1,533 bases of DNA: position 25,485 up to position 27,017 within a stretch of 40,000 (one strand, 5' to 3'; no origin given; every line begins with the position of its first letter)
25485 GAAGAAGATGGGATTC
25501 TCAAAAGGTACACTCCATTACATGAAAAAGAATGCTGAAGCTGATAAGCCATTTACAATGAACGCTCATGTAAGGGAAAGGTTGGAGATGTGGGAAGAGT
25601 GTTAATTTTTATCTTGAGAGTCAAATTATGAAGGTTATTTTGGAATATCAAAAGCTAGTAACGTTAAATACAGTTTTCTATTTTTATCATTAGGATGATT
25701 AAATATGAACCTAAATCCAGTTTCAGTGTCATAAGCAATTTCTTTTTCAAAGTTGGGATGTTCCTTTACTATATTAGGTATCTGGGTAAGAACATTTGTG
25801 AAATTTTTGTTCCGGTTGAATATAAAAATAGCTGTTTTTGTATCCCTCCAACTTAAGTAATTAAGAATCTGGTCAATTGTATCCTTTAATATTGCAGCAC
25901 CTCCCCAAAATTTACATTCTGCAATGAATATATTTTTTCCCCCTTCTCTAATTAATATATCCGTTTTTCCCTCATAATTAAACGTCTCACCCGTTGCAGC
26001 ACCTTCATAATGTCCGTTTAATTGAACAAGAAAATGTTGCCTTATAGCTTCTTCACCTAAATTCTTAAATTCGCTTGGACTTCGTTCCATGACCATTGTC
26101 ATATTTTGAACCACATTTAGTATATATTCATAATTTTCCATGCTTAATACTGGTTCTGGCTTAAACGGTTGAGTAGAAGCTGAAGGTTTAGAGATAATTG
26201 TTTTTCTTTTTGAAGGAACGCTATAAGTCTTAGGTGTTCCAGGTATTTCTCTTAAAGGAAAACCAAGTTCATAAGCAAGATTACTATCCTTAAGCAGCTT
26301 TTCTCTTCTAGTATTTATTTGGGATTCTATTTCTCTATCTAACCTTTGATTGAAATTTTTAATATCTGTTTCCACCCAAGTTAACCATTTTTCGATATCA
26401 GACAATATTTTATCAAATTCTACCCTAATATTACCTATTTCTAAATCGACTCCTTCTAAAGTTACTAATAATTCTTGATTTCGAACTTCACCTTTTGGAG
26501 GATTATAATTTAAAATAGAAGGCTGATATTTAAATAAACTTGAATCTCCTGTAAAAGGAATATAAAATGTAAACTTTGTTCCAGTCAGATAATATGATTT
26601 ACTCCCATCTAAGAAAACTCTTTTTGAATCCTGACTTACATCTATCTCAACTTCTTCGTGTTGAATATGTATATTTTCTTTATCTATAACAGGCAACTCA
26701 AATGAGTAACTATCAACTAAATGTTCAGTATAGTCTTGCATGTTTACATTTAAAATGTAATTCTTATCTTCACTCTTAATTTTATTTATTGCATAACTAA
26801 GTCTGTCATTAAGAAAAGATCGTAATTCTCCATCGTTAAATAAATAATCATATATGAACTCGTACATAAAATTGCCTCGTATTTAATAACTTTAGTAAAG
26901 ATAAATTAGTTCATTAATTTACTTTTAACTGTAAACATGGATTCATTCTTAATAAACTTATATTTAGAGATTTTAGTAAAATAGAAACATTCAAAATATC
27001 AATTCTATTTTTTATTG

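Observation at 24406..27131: Stand-alone Cas1 (casposase-like) paired with a PD-(D/E)xK protein, without CRISPR, Cas2 or PolB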

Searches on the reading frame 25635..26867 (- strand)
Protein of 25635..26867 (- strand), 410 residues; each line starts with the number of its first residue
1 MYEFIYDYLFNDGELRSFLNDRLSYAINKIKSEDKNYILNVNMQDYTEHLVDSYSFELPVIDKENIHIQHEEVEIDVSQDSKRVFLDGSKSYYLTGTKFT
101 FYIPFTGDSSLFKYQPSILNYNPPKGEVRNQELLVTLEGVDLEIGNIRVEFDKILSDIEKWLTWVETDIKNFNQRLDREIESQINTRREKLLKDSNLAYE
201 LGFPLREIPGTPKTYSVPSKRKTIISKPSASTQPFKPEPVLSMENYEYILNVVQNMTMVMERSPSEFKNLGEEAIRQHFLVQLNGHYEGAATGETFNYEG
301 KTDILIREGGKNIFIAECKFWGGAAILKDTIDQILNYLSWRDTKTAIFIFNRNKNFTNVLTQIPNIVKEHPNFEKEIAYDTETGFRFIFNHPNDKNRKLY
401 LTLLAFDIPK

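Call 3: search_protein_families(library=pfam, proteins=[window:25635-26867:-], max_evalue=1)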
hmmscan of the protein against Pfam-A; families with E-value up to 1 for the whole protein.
window:25635-26867:- (410 aa): 3 families
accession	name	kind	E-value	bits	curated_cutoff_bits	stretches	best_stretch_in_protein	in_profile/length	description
PF17522.7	DUF5446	-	0.13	12.8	26.2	1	153-191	12-50/72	Family of unknown function (DUF5446)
PF21990.2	SH2_1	-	0.14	13.1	27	1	24-93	10-78/108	SH2 domain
PF13035.11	DUF3896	-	0.49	11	25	1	242-254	41-53/61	Protein of unknown function (DUF3896)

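Call 4: search_protein_families(library=ncbifam, proteins=[window:25635-26867:-], max_evalue=1)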
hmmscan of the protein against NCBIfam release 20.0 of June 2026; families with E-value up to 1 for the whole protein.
window:25635-26867:- (410 aa): 0 families

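Call 5: search_protein_families(library=padloc, proteins=[window:25635-26867:-], max_evalue=1)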
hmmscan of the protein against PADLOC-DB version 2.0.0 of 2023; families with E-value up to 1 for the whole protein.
window:25635-26867:- (410 aa): 2 families
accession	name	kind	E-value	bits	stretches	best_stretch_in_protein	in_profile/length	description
PDLC05036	PDC-S54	-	1.9e-158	526.2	1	6-409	4-407/410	-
PDLC01854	CARF3--CARF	-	0.13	9.9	1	328-374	47-93/208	-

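Call 32: find_homologous_proteins(query=window:25635-26867:-, max_evalue=0.00001)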
Query window:25635-26867:- (410 aa): 6890 proteins with E <= 0.00001 among 8000 candidates; the best 120 are listed.
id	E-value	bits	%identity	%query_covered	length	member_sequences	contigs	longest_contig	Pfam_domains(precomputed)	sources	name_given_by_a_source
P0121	1.6e-274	928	100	100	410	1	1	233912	-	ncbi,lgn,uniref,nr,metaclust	ncbi:hypothetical protein SAMN04488589_2052 [Methanolobus vulcani]|uniref:Uncharacterized protein n=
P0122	1.8e-216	737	80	100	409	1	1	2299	-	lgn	-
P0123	3.2e-178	611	67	98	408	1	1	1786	-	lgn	-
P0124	7.2e-178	610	67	98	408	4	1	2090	-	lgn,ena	-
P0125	1.3e-176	606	67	98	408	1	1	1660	-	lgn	-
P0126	7.9e-171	587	64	98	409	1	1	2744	-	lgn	-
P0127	1.7e-156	539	58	98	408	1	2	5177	-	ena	-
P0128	2.9e-153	529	57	99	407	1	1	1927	-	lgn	-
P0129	7.0e-153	527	59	98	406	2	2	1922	-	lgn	-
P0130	1.8e-152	526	60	99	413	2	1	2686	-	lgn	-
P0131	2.7e-151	522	60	98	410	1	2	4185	-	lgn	-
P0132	1.7e-150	520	60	99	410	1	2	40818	-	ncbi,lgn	-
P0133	5.2e-148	511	57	99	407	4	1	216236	-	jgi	-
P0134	1.4e-147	510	58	98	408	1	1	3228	-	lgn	-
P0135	3.9e-147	509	55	98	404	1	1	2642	-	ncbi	ncbi:MAG: hypothetical protein ACFFCF_12640, partial [Promethearchaeota archaeon]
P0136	6.7e-147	508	55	98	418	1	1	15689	-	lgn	-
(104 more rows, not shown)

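Call 33: find_encoding_contigs(protein=P0132, flank=8000, max_places=2)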
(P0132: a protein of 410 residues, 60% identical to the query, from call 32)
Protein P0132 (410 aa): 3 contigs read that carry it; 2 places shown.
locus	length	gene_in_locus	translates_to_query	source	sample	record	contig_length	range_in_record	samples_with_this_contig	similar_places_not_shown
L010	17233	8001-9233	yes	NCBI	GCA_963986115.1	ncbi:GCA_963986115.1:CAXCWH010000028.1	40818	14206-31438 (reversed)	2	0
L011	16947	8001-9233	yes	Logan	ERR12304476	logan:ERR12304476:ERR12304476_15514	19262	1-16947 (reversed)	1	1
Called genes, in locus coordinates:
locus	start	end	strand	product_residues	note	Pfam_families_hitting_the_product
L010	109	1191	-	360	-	PF04055:Radical_SAM, PF13353:Fer4_12 (weak), PF13186:SPASM (weak)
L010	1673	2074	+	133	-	-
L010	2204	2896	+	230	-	-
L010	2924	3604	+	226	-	-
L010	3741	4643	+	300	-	PF00892:EamA, PF03151:TPT (faint), PF00892:EamA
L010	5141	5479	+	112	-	PF28505:DUF1699_N, PF08004:DUF1699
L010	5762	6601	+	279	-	PF04307:YdjM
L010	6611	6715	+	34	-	-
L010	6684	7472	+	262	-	PF02810:SEC-C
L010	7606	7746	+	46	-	-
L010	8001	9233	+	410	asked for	-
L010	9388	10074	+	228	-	-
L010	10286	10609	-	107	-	-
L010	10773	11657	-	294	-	-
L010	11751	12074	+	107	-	-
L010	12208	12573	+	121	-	-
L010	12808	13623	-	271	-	PF01209:Ubie_methyltran, PF03848:TehB (weak), PF13489:Methyltransf_23, PF05175:MTS, PF13847:Methyltransf_31, PF08241:Methyltransf_11, PF08242:Methyltransf_12, PF13649:Methyltransf_25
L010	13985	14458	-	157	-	-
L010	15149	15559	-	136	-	PF01947:Rv2949c-like, PF07702:UTRA (weak)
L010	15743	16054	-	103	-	PF18446:DUF5611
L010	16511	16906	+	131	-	PF01243:PNPOx_N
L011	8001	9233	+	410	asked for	-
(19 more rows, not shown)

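Call 34: find_encoding_contigs(protein=P0133, flank=8000, max_places=1)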
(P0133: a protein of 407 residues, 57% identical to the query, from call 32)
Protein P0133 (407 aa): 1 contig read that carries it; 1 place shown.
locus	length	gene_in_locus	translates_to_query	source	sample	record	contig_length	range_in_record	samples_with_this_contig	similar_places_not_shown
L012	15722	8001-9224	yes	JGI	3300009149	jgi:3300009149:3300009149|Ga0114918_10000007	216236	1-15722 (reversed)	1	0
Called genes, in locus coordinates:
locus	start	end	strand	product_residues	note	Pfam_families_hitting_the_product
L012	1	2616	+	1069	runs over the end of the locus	PF13091:PLDc_2, PF13401:AAA_22 (faint), PF00270:DEAD (faint), PF04851:ResIII (weak), PF00176:SNF2-rel_dom, PF00271:Helicase_C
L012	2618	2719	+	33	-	-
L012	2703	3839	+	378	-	PF17761:DUF1016_N, PF06250:YhcG_C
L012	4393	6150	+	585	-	PF12161:HsdM_N, PF02384:N6_Mtase, PF07669:Eco57I (weak)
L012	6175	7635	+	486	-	PF04326:SLFN_AlbA_2 (weak), PF13749:HATPase_c_4, PF21247:Fic-like_C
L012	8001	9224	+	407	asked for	-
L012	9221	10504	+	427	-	PF01420:Methylase_S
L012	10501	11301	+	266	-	PF05168:HEPN (weak)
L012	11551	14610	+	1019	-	PF04313:HSDR_N, PF00176:SNF2-rel_dom (faint), PF04851:ResIII, PF18766:SWI2_SNF2, PF22679:T1R_D3-like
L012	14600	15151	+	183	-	PF01863:YgjP-like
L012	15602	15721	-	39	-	?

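Call 35: find_encoding_contigs(protein=P0136, flank=8000, max_places=1)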
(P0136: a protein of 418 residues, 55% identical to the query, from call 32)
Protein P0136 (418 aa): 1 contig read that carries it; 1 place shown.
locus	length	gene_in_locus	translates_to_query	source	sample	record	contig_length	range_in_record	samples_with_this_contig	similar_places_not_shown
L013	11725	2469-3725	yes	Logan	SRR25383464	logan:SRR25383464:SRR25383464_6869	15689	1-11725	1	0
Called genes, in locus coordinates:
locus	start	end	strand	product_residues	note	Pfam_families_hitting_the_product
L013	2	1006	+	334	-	?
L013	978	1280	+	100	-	-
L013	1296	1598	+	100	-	-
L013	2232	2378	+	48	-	-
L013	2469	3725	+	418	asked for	-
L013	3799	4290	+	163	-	-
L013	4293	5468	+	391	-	PF01420:Methylase_S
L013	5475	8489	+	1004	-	PF04313:HSDR_N, PF04851:ResIII, PF18766:SWI2_SNF2, PF22679:T1R_D3-like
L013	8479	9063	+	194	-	PF01863:YgjP-like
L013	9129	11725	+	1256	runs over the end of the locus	-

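Call 48: search_solved_structures(query=window:25635-26867:-, max_evalue=1, show_alignments=1)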
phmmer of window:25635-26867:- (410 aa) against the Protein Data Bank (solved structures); distinct sequences matched with E-value up to 1: 1.
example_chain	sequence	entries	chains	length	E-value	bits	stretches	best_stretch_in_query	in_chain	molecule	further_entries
7acz_A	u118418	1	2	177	0.55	12.4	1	33-109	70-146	SLPL deltaD2 (LMW SLP D2 truncation),SLPL deltaD2 (LMW SLP D2 truncation)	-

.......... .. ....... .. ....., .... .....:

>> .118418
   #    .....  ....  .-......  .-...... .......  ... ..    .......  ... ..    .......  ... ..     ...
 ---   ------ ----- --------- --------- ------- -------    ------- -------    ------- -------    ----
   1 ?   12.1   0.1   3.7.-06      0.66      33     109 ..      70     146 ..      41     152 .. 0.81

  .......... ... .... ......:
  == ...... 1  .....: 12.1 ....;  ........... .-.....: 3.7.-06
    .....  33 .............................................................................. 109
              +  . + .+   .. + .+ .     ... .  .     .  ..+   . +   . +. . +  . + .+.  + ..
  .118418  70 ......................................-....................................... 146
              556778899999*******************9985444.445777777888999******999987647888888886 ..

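Call 56: predict_structure(alignment_id=A3)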
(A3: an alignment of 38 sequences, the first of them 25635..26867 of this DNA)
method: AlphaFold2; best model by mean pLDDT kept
length: 410 residues; sequences in the alignment: 38
mean_pLDDT: 80.9   pTM: 0.48
mean pLDDT of the five models: 80.9, 79.5, 79.4, 79.3, 78.7
residues with pLDDT >= 90: 173; 70-90: 163; 50-70: 34; < 50: 40
segments of 3 or more residues with pLDDT < 50: 1-5, 208-225, 230-239, 295-300
pLDDT, mean of each block of 10 residues (from residue 1): 59 93 94 84 86 93 94 90 80 92 95 89 90 93 90 95 94 92 90 73 52 33 47 43 77 79 77 82 79 54 73 83 91 79 80 84 94 91 90 80 85
secondary structure, 60 per line:
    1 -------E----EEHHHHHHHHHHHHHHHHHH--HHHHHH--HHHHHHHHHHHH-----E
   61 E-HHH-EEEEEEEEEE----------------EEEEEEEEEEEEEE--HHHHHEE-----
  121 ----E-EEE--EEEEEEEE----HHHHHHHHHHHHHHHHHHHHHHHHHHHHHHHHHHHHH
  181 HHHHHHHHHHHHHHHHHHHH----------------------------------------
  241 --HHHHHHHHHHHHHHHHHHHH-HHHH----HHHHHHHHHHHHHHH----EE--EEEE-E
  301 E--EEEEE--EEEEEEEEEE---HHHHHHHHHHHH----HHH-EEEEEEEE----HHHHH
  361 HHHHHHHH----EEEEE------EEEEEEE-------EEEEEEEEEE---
elements in order: H15-32 H35-40 H43-54 E67-76 E93-106 H109-113 E127-129 E132-139 H144-200 H243-262 H264-267 H272-286 E295-298 E304-308 E311-320 H324-335 E344-351 H356-368 E373-377 E384-390 E398-407

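Call 60: fold_search(model_id=the predicted structure, library=pdb)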
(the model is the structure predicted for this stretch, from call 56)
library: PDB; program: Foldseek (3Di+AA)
matches with E <= 10: 638; with E <= 0.001: 0
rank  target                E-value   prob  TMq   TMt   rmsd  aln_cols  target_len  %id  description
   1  8e11_A                7.5e-02  0.13  0.11  0.16  16.8       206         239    9  Structure of mouse DNA polymerase Beta (PolB) mutant (released 2023-02-01)
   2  5tse_C                7.9e-02  0.18  0.09  0.22  15.7       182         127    9  2.35 Angstrom Crystal Structure Minor Lipoprotein from Acinetobacter baumannii. (released 2016-11-09)
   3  8vfd_A                8.9e-02  0.57  0.16  0.19  14.3       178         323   11  Ternary DNA Polymerase Beta bound to DNA containing template FapydG incoming TTP analog (released 2024-05-08)
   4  8opt_A                9.4e-02  0.21  0.12  0.07  19.5       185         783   10  Human terminal uridylyltransferase 7 (TUT7/ZCCHC6) bound with pre-let7g miRNA and Lin28A - complex 2 (released 2024-07-24)
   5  8h1s_B                9.4e-02  0.11  0.08  0.15  17.2       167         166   11  Crystal structure of apo-LptDE complex (released 2023-10-11)
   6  3fcd_B                1.1e-01  0.47  0.09  0.23   5.5        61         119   13  Crystal Structure of a putative glyoxalase from an environmental bacteria (released 2008-12-09)
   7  5w0b_A                1.1e-01  0.12  0.09  0.11  21.2       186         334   12  Structure of human TUT7 catalytic module (CM) (released 2017-06-28)
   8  9ewc_C                1.2e-01  0.91  0.15  0.19   7.1        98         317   11  DNA Polymerase Lambda I493R 528-530 NEY, TTP:At Ca2+ Ground State Ternary Complex (released 2025-07-23)
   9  9ewb_A                1.2e-01  0.91  0.15  0.19   7.1        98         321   11  DNA Polymerase Lambda I493R, TTP:At Ca2+ Ground State Ternary Complex (released 2025-07-23)
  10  4ub2_A                1.2e-01  0.25  0.13  0.16  16.7       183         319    9  DNA polymerase beta product complex with a templating cytosine and 8-oxodGMP, 120 s (released 2014-11-12)
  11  3pml_A                1.3e-01  0.89  0.15  0.19   7.1        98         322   11  crystal structure of a polymerase lambda variant with a dGTP analog opposite a templating T (released 2011-01-26)
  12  3mgh_C                1.4e-01  0.90  0.15  0.19   7.0        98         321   11  Binary complex of a DNA polymerase lambda loop mutant (released 2010-05-19)
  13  4ppx_A                1.5e-01  0.89  0.15  0.19   8.8       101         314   10  DNA Polymerase Beta E295K with Spiroiminodihydantoin in Templating Position (released 2014-04-02)
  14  3pnc_A                1.5e-01  0.89  0.15  0.19   7.0        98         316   11  Ternary crystal structure of a polymerase lambda variant with a GT mispair at the primer terminus and sodium at cataly (released 2011-02-02)
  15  8q44_A                1.5e-01  0.72  0.14  0.14   7.1       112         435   10  Crystal structure of cA4-bound Can2 (E364R) in complex with oligo-T DNA (released 2023-11-22)
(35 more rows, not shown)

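Call 86: find_encoding_contigs(protein=P0122, flank=5000, max_places=3)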
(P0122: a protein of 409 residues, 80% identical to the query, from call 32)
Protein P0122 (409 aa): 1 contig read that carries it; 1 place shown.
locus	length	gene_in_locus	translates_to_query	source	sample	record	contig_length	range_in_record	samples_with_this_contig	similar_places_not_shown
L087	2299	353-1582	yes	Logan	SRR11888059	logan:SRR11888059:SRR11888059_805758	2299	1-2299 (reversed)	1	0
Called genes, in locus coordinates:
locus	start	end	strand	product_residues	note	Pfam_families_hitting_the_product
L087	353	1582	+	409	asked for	-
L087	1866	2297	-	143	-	?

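Call 87: find_encoding_contigs(protein=P0126, flank=5000, max_places=3)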
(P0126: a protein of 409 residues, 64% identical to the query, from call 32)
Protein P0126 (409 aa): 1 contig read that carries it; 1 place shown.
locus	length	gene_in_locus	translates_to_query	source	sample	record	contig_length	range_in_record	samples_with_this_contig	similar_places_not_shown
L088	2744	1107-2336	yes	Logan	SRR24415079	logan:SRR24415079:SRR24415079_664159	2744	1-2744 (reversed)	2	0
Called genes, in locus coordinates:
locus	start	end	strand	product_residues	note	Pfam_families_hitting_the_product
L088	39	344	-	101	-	-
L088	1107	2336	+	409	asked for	-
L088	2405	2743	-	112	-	?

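Call 89: find_encoding_contigs(protein=P0127, flank=5000, max_places=2)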
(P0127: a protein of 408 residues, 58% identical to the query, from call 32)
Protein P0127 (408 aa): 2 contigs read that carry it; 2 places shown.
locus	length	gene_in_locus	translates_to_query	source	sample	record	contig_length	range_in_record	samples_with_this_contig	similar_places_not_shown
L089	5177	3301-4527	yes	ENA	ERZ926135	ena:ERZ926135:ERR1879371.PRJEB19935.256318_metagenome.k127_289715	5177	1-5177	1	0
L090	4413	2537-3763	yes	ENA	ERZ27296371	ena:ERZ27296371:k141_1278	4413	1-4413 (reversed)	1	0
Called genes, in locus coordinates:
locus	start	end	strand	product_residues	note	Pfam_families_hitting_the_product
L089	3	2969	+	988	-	?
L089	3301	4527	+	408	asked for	-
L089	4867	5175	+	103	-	?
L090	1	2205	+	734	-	?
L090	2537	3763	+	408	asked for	-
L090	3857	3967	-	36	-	-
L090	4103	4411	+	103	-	?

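Call 90: find_encoding_contigs(protein=P0131, flank=5000, max_places=2)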
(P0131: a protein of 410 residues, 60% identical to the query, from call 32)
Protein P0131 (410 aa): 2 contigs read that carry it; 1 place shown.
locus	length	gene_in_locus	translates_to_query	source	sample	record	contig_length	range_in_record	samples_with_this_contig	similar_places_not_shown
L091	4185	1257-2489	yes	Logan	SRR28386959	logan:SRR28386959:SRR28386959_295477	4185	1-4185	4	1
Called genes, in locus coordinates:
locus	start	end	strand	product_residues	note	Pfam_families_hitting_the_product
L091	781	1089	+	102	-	PF01541:GIY-YIG (weak)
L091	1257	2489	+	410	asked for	-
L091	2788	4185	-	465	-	?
